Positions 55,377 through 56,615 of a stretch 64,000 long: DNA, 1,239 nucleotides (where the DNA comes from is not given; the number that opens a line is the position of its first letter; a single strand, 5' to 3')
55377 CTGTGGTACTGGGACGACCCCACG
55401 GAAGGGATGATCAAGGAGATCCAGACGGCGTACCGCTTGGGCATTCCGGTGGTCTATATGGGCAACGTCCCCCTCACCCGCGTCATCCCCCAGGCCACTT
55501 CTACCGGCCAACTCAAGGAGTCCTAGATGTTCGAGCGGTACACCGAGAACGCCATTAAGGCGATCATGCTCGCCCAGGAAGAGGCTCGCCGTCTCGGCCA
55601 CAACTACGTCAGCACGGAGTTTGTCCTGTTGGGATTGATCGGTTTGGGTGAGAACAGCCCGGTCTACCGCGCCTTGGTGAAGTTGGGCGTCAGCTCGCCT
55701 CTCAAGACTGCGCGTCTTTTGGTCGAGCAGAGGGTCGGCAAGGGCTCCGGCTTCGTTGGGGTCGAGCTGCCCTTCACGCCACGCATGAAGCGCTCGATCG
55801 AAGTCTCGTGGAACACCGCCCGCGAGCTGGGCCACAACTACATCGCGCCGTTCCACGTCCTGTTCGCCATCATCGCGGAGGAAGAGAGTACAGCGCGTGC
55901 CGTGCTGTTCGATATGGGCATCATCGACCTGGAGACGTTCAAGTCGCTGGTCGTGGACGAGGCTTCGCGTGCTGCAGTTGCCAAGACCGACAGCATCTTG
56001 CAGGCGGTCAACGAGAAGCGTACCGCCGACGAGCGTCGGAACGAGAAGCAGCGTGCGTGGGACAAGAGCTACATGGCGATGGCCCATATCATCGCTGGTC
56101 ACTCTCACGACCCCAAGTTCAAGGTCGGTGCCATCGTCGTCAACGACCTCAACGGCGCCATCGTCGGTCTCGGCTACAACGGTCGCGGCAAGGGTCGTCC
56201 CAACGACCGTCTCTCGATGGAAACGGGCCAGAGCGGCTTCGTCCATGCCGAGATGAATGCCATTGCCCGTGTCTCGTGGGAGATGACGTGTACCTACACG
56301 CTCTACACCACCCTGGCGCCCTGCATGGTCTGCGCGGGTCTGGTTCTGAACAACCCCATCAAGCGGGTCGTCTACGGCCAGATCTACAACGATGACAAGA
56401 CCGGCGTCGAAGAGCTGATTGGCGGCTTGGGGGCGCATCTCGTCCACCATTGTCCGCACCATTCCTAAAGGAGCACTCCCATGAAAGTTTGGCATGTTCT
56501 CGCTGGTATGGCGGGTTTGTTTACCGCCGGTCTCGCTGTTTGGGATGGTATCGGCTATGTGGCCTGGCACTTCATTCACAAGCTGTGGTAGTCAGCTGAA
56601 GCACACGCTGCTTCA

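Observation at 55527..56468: ClpC N-terminal domain fused to dCMP deaminase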

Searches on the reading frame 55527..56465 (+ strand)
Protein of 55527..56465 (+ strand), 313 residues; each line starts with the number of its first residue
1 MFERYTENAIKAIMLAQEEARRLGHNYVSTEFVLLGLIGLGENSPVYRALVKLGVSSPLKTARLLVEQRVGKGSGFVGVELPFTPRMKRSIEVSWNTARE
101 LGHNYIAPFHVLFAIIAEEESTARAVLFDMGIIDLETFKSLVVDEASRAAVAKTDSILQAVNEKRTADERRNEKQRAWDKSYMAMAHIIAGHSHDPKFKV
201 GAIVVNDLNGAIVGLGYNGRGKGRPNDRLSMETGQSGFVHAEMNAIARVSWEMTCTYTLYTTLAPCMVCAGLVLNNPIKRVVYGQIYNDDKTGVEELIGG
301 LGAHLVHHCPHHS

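Call 4: search_protein_families(library=pfam, proteins=[window:55527-56465:+], max_evalue=1)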
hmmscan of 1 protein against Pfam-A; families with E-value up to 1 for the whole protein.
window:55527-56465:+ (313 aa): 5 families
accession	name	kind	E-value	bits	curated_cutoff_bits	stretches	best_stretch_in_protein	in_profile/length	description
PF00383.29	dCMP_cyt_deam_1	-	1.1e-19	70.7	25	1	177-284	2-101/102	Cytidine and deoxycytidylate deaminase zinc-binding region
PF02861.25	Clp_N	-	1.2e-17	64.2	20.7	2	98-132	5-39/53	Clp amino terminal domain, pathogenicity island component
PF14437.12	MafB19-deam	-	5.2e-12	46.3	27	1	181-289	6-105/142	MafB19-like deaminase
PF14439.12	Bd3614-deam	-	0.00016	22.1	38.5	1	236-284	32-85/113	Bd3614-like deaminase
PF18750.7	SNAD4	-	0.045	14.2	27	1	239-273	32-71/130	Secreted Novel AID/APOBEC-like Deaminase 4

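Call 5: search_protein_families(library=phrogs, proteins=[window:55527-56465:+], max_evalue=0.01)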
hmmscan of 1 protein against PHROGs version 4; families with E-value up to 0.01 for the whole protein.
window:55527-56465:+ (313 aa): 7 families
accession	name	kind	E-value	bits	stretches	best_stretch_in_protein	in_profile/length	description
phrog_174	-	DNA, RNA and nucleotide metabolism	8.8e-34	118.7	1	156-295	99-235/384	dCMP deaminase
phrog_35667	-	unknown function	3.4e-25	90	1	1-144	11-150/235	-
phrog_2369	-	DNA, RNA and nucleotide metabolism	2.7e-15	58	1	176-289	3-129/195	dCMP deaminase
phrog_20648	-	DNA, RNA and nucleotide metabolism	2.3e-12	47.7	1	182-297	10-130/311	dCMP deaminase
phrog_9198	-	unknown function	5.8e-06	26.3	1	235-289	382-439/531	-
phrog_18355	-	DNA, RNA and nucleotide metabolism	0.00015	22.7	1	239-284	3-48/52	deoxycytidinylate deaminase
phrog_20806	-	DNA, RNA and nucleotide metabolism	0.00021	22.5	1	233-283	11-61/97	deoxycytidinylate deaminase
